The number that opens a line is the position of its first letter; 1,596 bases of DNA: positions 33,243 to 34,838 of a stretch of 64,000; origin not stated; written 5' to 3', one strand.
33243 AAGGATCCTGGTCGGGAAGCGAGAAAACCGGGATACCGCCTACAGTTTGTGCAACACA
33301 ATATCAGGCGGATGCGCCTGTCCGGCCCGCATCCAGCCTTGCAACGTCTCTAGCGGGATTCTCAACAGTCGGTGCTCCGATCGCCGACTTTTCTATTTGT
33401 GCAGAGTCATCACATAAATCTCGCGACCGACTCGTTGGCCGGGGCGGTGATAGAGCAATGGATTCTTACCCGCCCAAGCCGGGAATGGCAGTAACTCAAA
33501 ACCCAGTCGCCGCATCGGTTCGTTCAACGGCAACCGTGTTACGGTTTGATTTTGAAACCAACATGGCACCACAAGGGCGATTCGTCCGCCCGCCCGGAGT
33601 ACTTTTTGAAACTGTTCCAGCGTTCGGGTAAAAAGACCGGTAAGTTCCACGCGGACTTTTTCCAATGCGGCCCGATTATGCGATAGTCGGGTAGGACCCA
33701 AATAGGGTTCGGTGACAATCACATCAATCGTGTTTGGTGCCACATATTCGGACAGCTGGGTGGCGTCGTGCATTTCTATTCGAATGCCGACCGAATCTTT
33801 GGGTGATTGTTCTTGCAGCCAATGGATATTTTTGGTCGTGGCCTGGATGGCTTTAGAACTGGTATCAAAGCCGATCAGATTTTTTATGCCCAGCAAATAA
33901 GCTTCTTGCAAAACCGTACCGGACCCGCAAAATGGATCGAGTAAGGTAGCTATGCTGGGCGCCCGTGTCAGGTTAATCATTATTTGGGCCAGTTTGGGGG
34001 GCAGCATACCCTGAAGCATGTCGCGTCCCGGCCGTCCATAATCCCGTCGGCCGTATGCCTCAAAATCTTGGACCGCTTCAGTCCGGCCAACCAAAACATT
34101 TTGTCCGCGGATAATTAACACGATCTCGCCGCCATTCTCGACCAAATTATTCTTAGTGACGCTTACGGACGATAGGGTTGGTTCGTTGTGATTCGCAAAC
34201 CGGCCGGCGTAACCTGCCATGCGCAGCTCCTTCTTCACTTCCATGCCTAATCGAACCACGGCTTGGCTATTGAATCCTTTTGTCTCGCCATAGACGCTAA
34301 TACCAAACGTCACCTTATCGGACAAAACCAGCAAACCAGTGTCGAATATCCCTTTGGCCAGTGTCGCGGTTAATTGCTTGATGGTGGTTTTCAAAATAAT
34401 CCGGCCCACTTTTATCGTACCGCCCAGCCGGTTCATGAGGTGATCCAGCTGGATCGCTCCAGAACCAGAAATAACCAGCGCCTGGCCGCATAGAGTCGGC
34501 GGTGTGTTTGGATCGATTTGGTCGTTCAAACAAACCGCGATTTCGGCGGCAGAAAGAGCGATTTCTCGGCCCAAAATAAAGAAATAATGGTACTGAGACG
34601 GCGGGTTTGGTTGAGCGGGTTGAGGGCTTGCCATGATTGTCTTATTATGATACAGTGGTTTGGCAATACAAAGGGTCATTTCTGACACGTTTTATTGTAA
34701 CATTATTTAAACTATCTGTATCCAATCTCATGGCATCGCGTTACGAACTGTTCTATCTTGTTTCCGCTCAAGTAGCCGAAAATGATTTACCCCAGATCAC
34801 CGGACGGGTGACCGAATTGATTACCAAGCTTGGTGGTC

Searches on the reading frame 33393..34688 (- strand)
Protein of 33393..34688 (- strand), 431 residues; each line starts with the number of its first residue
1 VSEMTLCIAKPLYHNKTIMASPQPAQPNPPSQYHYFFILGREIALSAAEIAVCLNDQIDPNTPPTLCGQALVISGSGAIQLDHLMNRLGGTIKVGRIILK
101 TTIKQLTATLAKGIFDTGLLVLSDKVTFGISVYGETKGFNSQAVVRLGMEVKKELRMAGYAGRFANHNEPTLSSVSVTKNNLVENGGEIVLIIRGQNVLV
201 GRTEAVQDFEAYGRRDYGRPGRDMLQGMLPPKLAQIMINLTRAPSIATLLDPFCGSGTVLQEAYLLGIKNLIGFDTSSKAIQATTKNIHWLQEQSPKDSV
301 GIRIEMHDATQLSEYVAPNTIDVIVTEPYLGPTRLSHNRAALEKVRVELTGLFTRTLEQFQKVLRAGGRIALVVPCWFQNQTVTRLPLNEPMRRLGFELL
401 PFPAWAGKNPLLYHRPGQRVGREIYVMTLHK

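Call 11: search_protein_families(library=pfam, proteins=[window:33393-34688:-], max_evalue=0.01)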
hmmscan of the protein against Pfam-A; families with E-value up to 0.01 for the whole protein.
window:33393-34688:- (431 aa): 7 families
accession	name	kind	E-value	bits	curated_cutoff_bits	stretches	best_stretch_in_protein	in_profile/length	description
PF01170.24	UPF0020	-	5.2e-12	46.3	22.3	1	226-374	9-166/197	RMKL-like, methyltransferase domain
PF13847.12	Methyltransf_31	-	1.9e-08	34.5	27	1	248-376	6-113/145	Methyltransferase domain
PF01555.25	N6_N4_Mtase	-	1.3e-05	25.7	26.7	1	229-284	166-219/221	DNA methylase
PF03602.21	Cons_hypoth95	-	5.1e-05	23.5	24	1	247-328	43-121/182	Conserved hypothetical protein 95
PF08241.18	Methyltransf_11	-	0.0042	18.1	21.2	0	251-327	2-67/95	Methyltransferase domain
PF06325.19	PrmA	-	0.006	16.6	22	0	248-292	164-208/296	Ribosomal protein L11 methyltransferase (PrmA)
PF13489.12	Methyltransf_23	-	0.0069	16.6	27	0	243-376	20-120/164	Methyltransferase domain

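Call 12: find_homologous_proteins(query=window:33393-34688:-, max_evalue=1e-10)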
Query window:33393-34688:- (431 aa): 5091 proteins with E <= 1e-10 among 8000 candidates; the best 120 are listed.
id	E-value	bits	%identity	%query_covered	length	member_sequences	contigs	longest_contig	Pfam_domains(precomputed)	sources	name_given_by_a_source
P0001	4.2e-275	930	100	96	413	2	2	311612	PF13847.13,PF01170.25,PF01555.25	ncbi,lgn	ncbi:MAG: methyltransferase domain-containing protein [Patescibacteria group bacterium]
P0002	8.9e-185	632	66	99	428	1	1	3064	PF13847.13,PF01170.25,PF01555.25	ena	-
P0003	2.3e-163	562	63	96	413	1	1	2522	PF13847.13,PF01170.25,PF01555.25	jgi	jgi:tRNA (guanine10-N2)-dimethyltransferase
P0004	4.8e-96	340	45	91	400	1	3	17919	PF01170.25,PF01555.25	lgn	-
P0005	3.2e-90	321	44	89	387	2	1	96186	PF13847.13,PF01170.25,PF01555.25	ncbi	-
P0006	1.0e-89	319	41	91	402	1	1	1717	PF13847.13,PF01170.25,PF01555.25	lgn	-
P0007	3.7e-89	317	41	91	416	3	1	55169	PF13847.13,PF02384.23,PF01170.25,PF01555.25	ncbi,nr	ncbi:MAG: DNA methyltransferase [Patescibacteria group bacterium]|nr:DNA methyltransferase [Patescib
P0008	7.0e-89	316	43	92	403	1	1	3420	PF13847.13,PF01170.25,PF08241.19,PF01555.25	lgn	-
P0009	1.0e-85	306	40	92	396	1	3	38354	PF13847.13,PF11599.15,PF01170.25,PF01555.25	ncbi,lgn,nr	ncbi:hypothetical protein KKG41_01485 [Patescibacteria group bacterium]|nr:hypothetical protein [Pat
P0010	3.2e-81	291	42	92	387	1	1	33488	PF13847.13,PF01170.25,PF01555.25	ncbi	-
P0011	3.4e-81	291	42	92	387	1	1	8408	PF13847.13,PF03602.22,PF01170.25,PF01555.25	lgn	-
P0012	4.1e-81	291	42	92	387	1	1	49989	PF13847.13,PF01170.25,PF01555.25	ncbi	-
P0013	4.5e-81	291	42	92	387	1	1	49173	PF13847.13,PF01170.25,PF01555.25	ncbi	-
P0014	1.0e-80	290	38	91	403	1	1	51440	PF13847.13,PF01170.25,PF01555.25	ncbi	-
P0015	3.0e-79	285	43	91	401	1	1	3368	PF13847.13,PF03602.22,PF01170.25,PF01555.25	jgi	jgi:tRNA (guanine10-N2)-dimethyltransferase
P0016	1.4e-78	283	39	91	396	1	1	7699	PF13847.13,PF03602.22,PF01170.25,PF01555.25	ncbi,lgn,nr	ncbi:MAG: hypothetical protein Q8Q20_02295 [bacterium]|nr:hypothetical protein [bacterium]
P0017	1.6e-78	282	40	92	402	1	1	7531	PF13847.13,PF06325.20,PF03602.22,PF01170.25,PF01555.25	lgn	-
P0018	1.1e-77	280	41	93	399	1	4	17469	PF13847.13,PF01170.25,PF08241.19,PF01555.25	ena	-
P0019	3.2e-77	278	42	91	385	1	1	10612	PF13847.13,PF03602.22,PF01170.25,PF01555.25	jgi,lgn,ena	-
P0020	4.5e-76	274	41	91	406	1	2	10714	PF13847.13,PF01170.25,PF08241.19,PF01555.25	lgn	-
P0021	4.6e-76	274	40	92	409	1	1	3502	PF13847.13,PF01170.25,PF01555.25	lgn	-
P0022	6.6e-76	274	40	92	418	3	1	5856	PF13847.13,PF06325.20,PF03602.22,PF01170.25,PF01555.25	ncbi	-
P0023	1.2e-75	273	40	92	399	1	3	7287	PF13847.13,PF01170.25,PF01555.25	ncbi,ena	ncbi:MAG: DNA methyltransferase [Patescibacteria group bacterium]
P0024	1.4e-75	273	38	91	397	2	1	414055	PF13847.13,PF03602.22,PF01170.25,PF01555.25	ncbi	-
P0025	2.3e-75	272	39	92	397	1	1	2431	PF13847.13,PF03602.22,PF01170.25,PF09445.17,PF01555.25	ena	-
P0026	2.6e-75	272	41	91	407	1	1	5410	PF13847.13,PF01170.25,PF01555.25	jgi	-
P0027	2.9e-75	272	39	92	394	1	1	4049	PF13847.13,PF01170.25,PF01555.25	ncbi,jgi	-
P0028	4.4e-75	271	39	92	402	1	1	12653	PF13847.13,PF03602.22,PF01170.25,PF01555.25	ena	-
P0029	1.3e-74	269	40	94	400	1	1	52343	PF13847.13,PF01170.25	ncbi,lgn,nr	ncbi:methyltransferase domain-containing protein [Patescibacteria group bacterium]|nr:MAG: methyltra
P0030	2.3e-74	269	41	91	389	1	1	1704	PF13847.13,PF13649.13,PF01170.25,PF08241.19,PF01555.25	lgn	-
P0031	2.7e-74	268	40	90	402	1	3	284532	PF13847.13,PF03602.22,PF01170.25,PF01555.25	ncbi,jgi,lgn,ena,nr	ncbi:MAG TPA: methyltransferase domain-containing protein [Candidatus Magasanikbacteria bacterium]|n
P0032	4.3e-74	268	41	91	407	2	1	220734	PF13847.13,PF01170.25,PF01555.25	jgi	-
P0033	5.5e-74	267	40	91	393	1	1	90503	PF13847.13,PF01170.25,PF01555.25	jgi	jgi:tRNA G10 N-methylase Trm11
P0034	6.1e-74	267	41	92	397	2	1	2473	PF13847.13,PF13649.13,PF01170.25,PF08241.19,PF01555.25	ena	-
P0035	6.4e-74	267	43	91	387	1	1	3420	PF13847.13,PF01170.25,PF01555.25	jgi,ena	-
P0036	6.7e-74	267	39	91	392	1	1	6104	PF13847.13,PF01170.25,PF01555.25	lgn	-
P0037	8.5e-74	267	41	91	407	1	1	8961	PF01170.25,PF01555.25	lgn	-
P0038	9.0e-74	267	40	91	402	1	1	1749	PF13847.13,PF13649.13,PF01170.25,PF08241.19,PF01555.25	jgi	jgi:tRNA G10 N-methylase Trm11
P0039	1.0e-73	267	41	94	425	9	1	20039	PF13847.13,PF01170.25,PF01555.25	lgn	-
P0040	1.0e-73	267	40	91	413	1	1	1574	PF13847.13,PF01170.25,PF01555.25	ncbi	-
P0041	1.1e-73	266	39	91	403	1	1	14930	PF13847.13,PF13649.13,PF01170.25,PF01555.25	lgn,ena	-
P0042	1.1e-73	266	41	91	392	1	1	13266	PF13847.13,PF01170.25,PF01555.25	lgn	-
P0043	1.1e-73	266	41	91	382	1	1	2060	PF13847.13,PF13649.13,PF01170.25,PF08241.19,PF01555.25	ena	-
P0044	1.5e-73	266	39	92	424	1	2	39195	PF13847.13,PF03602.22,PF01170.25,PF01555.25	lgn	-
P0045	2.0e-73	266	40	91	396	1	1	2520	PF13847.13,PF01170.25,PF01555.25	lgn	-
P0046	2.2e-73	265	40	91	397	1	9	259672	PF13847.13,PF01170.25,PF01555.25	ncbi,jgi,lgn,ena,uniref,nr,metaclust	ncbi:hypothetical protein A2303_07440 [Candidatus Falkowbacteria bacterium RIFOXYB2_FULL_47_14]|unir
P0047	2.4e-73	265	38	91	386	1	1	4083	PF13847.13,PF01170.25,PF01555.25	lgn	-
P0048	3.0e-73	265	41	91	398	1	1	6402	PF13847.13,PF01170.25,PF08241.19,PF01555.25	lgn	-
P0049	3.3e-73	265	38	92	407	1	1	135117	PF13847.13,PF01170.25,PF01555.25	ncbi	ncbi:MAG: DNA methyltransferase [bacterium]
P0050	3.7e-73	265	40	90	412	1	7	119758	PF01170.25,PF01555.25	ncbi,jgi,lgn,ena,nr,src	ncbi:MAG TPA: DNA methyltransferase [Patescibacteria group bacterium]|nr:DNA methyltransferase [Pate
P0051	4.2e-73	264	40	94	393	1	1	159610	PF01170.25,PF01555.25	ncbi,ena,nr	ncbi:MAG: Uncharacterized protein G01um101413_657 [Parcubacteria group bacterium Gr01-1014_13]|nr:MA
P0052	6.3e-73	264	41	84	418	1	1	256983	PF13847.13,PF01170.25,PF08241.19,PF01555.25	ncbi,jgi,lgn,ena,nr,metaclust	ncbi:hypothetical protein AMJ57_01995 [Parcubacteria bacterium SG8_24]|nr:MAG: hypothetical protein 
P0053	8.9e-73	263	39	91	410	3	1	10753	PF13847.13,PF01170.25,PF01555.25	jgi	-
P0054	9.6e-73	263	40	91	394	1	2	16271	PF13847.13,PF01170.25,PF08241.19,PF01555.25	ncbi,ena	-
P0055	1.1e-72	263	39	91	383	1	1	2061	PF13847.13,PF01170.25,PF01555.25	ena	-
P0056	1.3e-72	263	38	92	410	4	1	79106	PF13847.13,PF03602.22,PF01170.25,PF01555.25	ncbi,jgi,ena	ncbi:MAG: methyltransferase domain-containing protein [Patescibacteria group bacterium]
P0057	1.5e-72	263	38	91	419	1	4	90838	PF13847.13,PF13649.13,PF01170.25,PF08241.19,PF01555.25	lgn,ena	-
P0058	1.7e-72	262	39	91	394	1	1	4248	PF13847.13,PF01170.25,PF01555.25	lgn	-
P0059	1.9e-72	262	41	91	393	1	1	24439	PF13847.13,PF03602.22,PF01170.25,PF01555.25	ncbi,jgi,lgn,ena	ncbi:MAG: DNA methyltransferase [Patescibacteria group bacterium]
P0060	2.0e-72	262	39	93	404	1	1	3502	PF13847.13,PF01170.25,PF01555.25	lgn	-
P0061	2.2e-72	262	39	91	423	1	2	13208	PF01170.25,PF01555.25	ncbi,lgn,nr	ncbi:hypothetical protein HZB96_00170 [Candidatus Gottesmanbacteria bacterium]|nr:hypothetical prote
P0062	2.2e-72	262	39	91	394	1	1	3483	PF13847.13,PF01170.25,PF01555.25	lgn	-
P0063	2.3e-72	262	37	91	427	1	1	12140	PF13847.13,PF01170.25,PF01555.25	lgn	-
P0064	2.3e-72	262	40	91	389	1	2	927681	PF13847.13,PF01170.25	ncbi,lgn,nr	ncbi:MAG: hypothetical protein PHD51_03690 [Patescibacteria group bacterium]|nr:hypothetical protein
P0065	2.3e-72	262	41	92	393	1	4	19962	PF13847.13,PF01170.25,PF01555.25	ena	-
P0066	2.6e-72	262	40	91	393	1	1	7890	PF01170.25,PF01555.25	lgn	-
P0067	3.0e-72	262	37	93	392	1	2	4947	PF13847.13,PF01170.25,PF01555.25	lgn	-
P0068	3.0e-72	262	37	91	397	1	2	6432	PF13847.13,PF13649.13,PF01170.25,PF08241.19,PF01555.25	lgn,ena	-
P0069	3.0e-72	262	37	92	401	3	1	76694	PF13847.13,PF01170.25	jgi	-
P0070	3.2e-72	262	40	91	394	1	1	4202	PF01170.25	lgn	-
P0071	3.3e-72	262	40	92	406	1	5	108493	PF13847.13,PF05175.21,PF03602.22,PF13649.13,PF01170.25,PF01555.25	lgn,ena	-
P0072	3.4e-72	261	39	92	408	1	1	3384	PF13847.13,PF01170.25,PF01555.25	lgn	-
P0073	3.8e-72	261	39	91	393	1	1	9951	PF13847.13,PF01170.25,PF01555.25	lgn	-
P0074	4.0e-72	261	40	91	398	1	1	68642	PF13847.13,PF01170.25,PF01555.25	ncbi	ncbi:MAG: DNA methyltransferase [Candidatus Falkowbacteria bacterium]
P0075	4.2e-72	261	41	94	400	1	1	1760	PF13847.13,PF01170.25,PF01555.25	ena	-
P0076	4.5e-72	261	39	91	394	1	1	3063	PF13847.13,PF01170.25,PF01555.25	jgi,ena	-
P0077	4.7e-72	261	36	92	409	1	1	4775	PF13847.13,PF03602.22,PF01170.25,PF01555.25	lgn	-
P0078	5.0e-72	261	39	92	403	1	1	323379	PF13847.13,PF03602.22,PF01170.25,PF01555.25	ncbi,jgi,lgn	ncbi:MAG: methyltransferase domain-containing protein [Patescibacteria group bacterium]|jgi:tRNA G10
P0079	5.0e-72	261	39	92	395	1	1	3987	PF13847.13,PF01170.25,PF01555.25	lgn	-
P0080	5.8e-72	261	40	91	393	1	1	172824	PF13847.13,PF01170.25,PF08241.19,PF01555.25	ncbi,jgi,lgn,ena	ncbi:MAG: methyltransferase domain-containing protein [Patescibacteria group bacterium]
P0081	7.5e-72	260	40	91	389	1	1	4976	PF13847.13,PF13649.13,PF01170.25,PF01555.25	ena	-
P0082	7.9e-72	260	36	91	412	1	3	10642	PF13847.13,PF01170.25,PF01555.25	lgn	-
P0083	8.3e-72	260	40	91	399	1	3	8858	PF13847.13,PF01170.25,PF01555.25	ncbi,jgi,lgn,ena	-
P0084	8.7e-72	260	39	91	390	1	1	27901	PF13847.13,PF03602.22,PF01170.25,PF01555.25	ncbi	-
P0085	9.2e-72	260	41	92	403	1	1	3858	PF13847.13,PF01170.25,PF01555.25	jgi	jgi:tRNA G10 N-methylase Trm11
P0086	9.2e-72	260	38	91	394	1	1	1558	PF13847.13,PF01170.25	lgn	-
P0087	9.5e-72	260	40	92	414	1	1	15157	PF13847.13,PF01170.25,PF08241.19,PF01555.25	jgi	jgi:tRNA G10 N-methylase Trm11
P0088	1.1e-71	260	37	91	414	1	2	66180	PF13847.13,PF13649.13,PF01170.25,PF09445.17,PF08241.19,PF01555.25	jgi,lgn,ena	-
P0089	1.2e-71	260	38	91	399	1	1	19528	PF13847.13,PF13649.13,PF01170.25,PF08241.19,PF01555.25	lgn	-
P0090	1.3e-71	260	39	92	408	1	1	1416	PF13847.13,PF01170.25,PF01555.25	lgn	-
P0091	1.3e-71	260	40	90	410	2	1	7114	PF13847.13,PF01170.25,PF01555.25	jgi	-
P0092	1.4e-71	259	37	92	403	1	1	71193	PF13847.13,PF03602.22,PF01170.25,PF01555.25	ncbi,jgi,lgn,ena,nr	ncbi:methyltransferase domain-containing protein [Patescibacteria group bacterium]|nr:methyltransfer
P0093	1.4e-71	259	40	91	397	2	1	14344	PF13847.13,PF01170.25,PF01555.25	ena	-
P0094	1.4e-71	259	39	92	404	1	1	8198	PF13847.13,PF01170.25,PF01555.25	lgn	-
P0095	1.5e-71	259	39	91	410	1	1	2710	PF13847.13,PF01170.25,PF01555.25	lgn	-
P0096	1.9e-71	259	38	91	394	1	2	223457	PF01170.25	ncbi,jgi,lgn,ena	ncbi:MAG: hypothetical protein WC719_02565 [Patescibacteria group bacterium]|jgi:tRNA G10 N-methylas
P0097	2.1e-71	259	40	95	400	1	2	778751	PF13847.13,PF01170.25,PF01555.25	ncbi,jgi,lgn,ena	ncbi:MAG: methyltransferase domain-containing protein [Patescibacteria group bacterium]|jgi:tRNA G10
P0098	2.1e-71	259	38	91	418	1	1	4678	PF01170.25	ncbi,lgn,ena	-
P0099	2.2e-71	259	41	91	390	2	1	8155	PF01170.25,PF01555.25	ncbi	-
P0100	2.4e-71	259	39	91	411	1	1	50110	PF13847.13,PF03602.22,PF01170.25,PF08241.19,PF01555.25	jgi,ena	-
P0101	2.5e-71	259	39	91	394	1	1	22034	PF13847.13,PF01170.25,PF01555.25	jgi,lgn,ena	-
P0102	2.8e-71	259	38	91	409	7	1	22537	PF13847.13,PF01170.25,PF01555.25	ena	-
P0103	2.8e-71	258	40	92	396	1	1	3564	PF13847.13,PF03602.22,PF13649.13,PF01170.25,PF01555.25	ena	-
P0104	2.9e-71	258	39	91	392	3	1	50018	PF01170.25,PF01555.25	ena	-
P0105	3.1e-71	258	43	91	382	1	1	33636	PF13847.13,PF01170.25,PF08241.19,PF01555.25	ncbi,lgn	-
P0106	3.2e-71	258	39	91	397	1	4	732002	PF13847.13,PF03602.22,PF01170.25,PF01555.25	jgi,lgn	jgi:tRNA G10 N-methylase Trm11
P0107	3.5e-71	258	40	91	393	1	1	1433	PF13847.13,PF01170.25,PF01555.25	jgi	-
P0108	3.8e-71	258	40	92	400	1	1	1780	PF13847.13,PF01170.25,PF01555.25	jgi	jgi:tRNA G10 N-methylase Trm11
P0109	5.0e-71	258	39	95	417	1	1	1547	PF01170.25,PF01555.25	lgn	-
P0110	5.1e-71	258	38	92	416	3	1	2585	PF13847.13,PF06325.20,PF03602.22,PF01170.25,PF01555.25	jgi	-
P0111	5.5e-71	258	39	91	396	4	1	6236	PF13847.13,PF03602.22,PF01170.25,PF01555.25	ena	-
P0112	5.7e-71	257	38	91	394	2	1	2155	PF13847.13,PF01170.25,PF01555.25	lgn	-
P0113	5.7e-71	257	39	92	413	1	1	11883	PF13847.13,PF01170.25,PF01555.25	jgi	-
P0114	6.0e-71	257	41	91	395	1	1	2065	PF13847.13,PF01170.25,PF01555.25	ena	-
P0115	6.8e-71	257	37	91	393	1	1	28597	PF13847.13,PF03602.22,PF01170.25,PF01555.25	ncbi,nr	ncbi:MAG: DNA methyltransferase [Candidatus Parcubacteria bacterium]|nr:DNA methyltransferase [Candi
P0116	6.9e-71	257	39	91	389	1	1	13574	PF13847.13,PF01170.25,PF01555.25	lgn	-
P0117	6.9e-71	257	38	91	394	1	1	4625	PF13847.13,PF01170.25,PF01555.25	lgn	-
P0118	7.7e-71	257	37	91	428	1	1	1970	PF13847.13,PF01170.25,PF01555.25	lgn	-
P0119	7.8e-71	257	40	91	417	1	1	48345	PF13847.13,PF01170.25,PF01555.25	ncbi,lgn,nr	ncbi:MAG: DNA methyltransferase [bacterium]|nr:DNA methyltransferase [bacterium]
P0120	8.1e-71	257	40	92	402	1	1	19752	PF13847.13,PF01170.25,PF01555.25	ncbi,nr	ncbi:MAG: DNA methyltransferase [Patescibacteria group bacterium]|nr:DNA methyltransferase [Patescib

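Call 13: find_encoding_contigs(protein=P0002, flank=5000, max_places=4)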
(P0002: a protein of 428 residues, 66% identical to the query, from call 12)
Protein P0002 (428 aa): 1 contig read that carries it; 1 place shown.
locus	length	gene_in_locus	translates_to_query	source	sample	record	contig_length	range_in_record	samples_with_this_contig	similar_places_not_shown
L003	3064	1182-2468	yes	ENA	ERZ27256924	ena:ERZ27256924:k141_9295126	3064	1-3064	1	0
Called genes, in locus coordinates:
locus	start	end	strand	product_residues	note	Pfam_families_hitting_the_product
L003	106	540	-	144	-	PF00436:SSB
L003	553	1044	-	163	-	PF01250:Ribosomal_S6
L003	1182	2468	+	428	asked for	PF01555:N6_N4_Mtase (weak), PF01170:UPF0020, PF13847:Methyltransf_31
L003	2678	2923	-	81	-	-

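Call 14: find_encoding_contigs(protein=P0003, flank=5000, max_places=4)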
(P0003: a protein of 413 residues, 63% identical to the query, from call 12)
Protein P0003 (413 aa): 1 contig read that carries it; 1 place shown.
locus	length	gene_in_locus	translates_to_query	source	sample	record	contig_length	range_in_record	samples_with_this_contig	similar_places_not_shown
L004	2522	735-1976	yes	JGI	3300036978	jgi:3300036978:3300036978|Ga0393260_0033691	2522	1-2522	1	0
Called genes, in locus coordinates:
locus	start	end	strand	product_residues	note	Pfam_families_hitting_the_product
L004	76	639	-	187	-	PF01250:Ribosomal_S6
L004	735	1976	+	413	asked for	PF01555:N6_N4_Mtase (faint), PF01170:UPF0020, PF13847:Methyltransf_31 (weak)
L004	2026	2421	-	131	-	-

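Call 15: find_encoding_contigs(protein=P0004, flank=5000, max_places=4)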
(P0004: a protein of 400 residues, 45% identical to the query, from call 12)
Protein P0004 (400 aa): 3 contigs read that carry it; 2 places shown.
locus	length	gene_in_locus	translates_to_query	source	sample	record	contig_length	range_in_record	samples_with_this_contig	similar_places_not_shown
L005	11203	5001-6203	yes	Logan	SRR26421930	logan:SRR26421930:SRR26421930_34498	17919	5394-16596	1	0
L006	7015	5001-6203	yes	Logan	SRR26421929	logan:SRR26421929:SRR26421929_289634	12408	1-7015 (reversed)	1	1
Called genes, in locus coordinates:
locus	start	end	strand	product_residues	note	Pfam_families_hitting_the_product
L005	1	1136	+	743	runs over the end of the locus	PF13491:FtsK_4TM, PF17854:FtsK_alpha, PF01580:FtsK_SpoIIIE, PF09397:FtsK_gamma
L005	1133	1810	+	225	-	PF12844:HTH_19, PF13413:HTH_25, PF09136:Glucodextran_B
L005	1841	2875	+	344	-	PF00154:RecA_N, PF08423:Rad51, PF06745:ATPase (faint), PF01637:ATPase_2 (weak), PF27531:MT3502_N (weak), PF21096:RecA_C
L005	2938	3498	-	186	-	PF08207:EFP_N, PF01132:EFP, PF09285:Elong-fact-P_C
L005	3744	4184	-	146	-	PF00436:SSB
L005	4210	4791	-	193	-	PF01250:Ribosomal_S6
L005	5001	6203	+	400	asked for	PF01555:N6_N4_Mtase, PF01170:UPF0020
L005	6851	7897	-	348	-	PF01926:MMR_HSR1, PF02421:FeoB_N, PF06071:YchF-GTPase_C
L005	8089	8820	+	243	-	-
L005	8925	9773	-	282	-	PF00763:THF_DHG_CYH, PF02882:THF_DHG_CYH_C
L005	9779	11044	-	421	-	PF00464:SHMT, PF00155:Aminotran_1_2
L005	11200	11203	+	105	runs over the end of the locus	-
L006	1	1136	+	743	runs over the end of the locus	PF13491:FtsK_4TM, PF17854:FtsK_alpha, PF01580:FtsK_SpoIIIE, PF09397:FtsK_gamma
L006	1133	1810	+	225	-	PF12844:HTH_19, PF13413:HTH_25, PF09136:Glucodextran_B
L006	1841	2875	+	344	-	PF00154:RecA_N, PF08423:Rad51, PF06745:ATPase (faint), PF01637:ATPase_2 (weak), PF27531:MT3502_N (weak), PF21096:RecA_C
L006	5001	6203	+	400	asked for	PF01555:N6_N4_Mtase, PF01170:UPF0020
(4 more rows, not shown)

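Call 21: find_related_loci(query=window:33393-34688:-, collection=genome_contigs, flank=3000)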
Query window:33393-34688:- (431 aa) in genome_contigs; peptide patterns used: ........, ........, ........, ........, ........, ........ (x = any residue, [..] = any of these).
594 stretches matched a pattern; 541 encode a relative of the query (tblastn E <= 1e-3); the best 80 are kept; 80 distinct loci.
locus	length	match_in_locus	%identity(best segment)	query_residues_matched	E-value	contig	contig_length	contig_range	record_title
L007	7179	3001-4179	40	34-427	4e-80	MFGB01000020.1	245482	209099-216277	MAG: Candidatus Falkowbacteria bacterium RIFOXYA2_FULL_47_19 rifoxya2_full_scaffold_50, whole genome shotgun sequence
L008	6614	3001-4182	40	34-427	1e-79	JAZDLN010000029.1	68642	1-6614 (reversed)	MAG: Candidatus Falkowbacteria bacterium isolate MEGAHIT-group-0.601 k141_2653570, whole genome shotgun sequence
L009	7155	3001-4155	41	34-427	3e-78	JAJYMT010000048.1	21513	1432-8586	MAG: bacterium isolate DBS2-4.bin161 NODE_4228_length_21513_cov_1.31362, whole genome shotgun sequence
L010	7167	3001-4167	41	35-427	7e-83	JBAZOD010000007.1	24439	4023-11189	MAG: Patescibacteria group bacterium isolate SO_2017_LW4_86 scaffold_4208_c1_LW137-91_2017, whole genome shotgun sequenc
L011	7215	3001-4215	40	34-427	3e-78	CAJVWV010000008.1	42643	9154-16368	TPA_asm: uncultured bacterium isolate DRR093004_bin.4_MetaBAT_v2.12.1_MAG genome assembly, contig: NODE_519_length_42643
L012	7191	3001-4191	38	35-427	6e-78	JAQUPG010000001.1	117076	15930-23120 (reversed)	MAG: Patescibacteria group bacterium isolate STD1_219 NODE_323_length_117076_cov_6.680792_Sandtown_D1, whole genome shot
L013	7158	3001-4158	40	34-427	2e-77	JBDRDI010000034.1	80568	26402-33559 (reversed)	MAG: bacterium isolate MEGAHIT-group-1.240 k141_7381833, whole genome shotgun sequence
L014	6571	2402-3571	39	34-427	2e-77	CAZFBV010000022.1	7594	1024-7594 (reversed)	MAG TPA_asm: uncultured Gammaproteobacteria bacterium isolate SRP170004_co1_568 genome assembly, contig: NODE_15758_leng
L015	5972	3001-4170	38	34-427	2e-77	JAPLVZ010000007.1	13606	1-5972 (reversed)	MAG: Candidatus Falkowbacteria bacterium isolate LacPavin_0419_WC90_MAG_43_11 LacPavin_0419_WC90_scaffold_702986, whole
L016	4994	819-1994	40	28-427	4e-77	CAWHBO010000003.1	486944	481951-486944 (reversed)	MAG: Candidatus Parcubacteria bacterium isolate MFD00905.bin.2.44 genome assembly, contig: contig_32216, whole genome sh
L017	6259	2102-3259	39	35-427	3e-77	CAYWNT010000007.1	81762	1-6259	MAG TPA_asm: uncultured Gammaproteobacteria bacterium isolate SRP077602_co7_178 genome assembly, contig: NODE_1021_lengt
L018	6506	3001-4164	39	34-427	9e-77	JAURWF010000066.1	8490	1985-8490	MAG: bacterium isolate E10_concoct.bin.1_sub E10_k141_630273, whole genome shotgun sequence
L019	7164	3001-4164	39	34-431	7e-77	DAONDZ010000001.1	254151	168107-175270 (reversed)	MAG TPA_asm: bacterium isolate AMR_MDS_3882 NODE_9_length_254151_cov_14.013180, whole genome shotgun sequence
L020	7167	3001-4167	40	34-427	2e-76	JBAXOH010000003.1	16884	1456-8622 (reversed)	MAG: bacterium isolate ELA500 MAG500_3, whole genome shotgun sequence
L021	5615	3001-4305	40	35-429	2e-76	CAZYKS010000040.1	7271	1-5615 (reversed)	MAG TPA_asm: uncultured Gammaproteobacteria bacterium isolate SRP214966_co3_413 genome assembly, contig: NODE_18708_leng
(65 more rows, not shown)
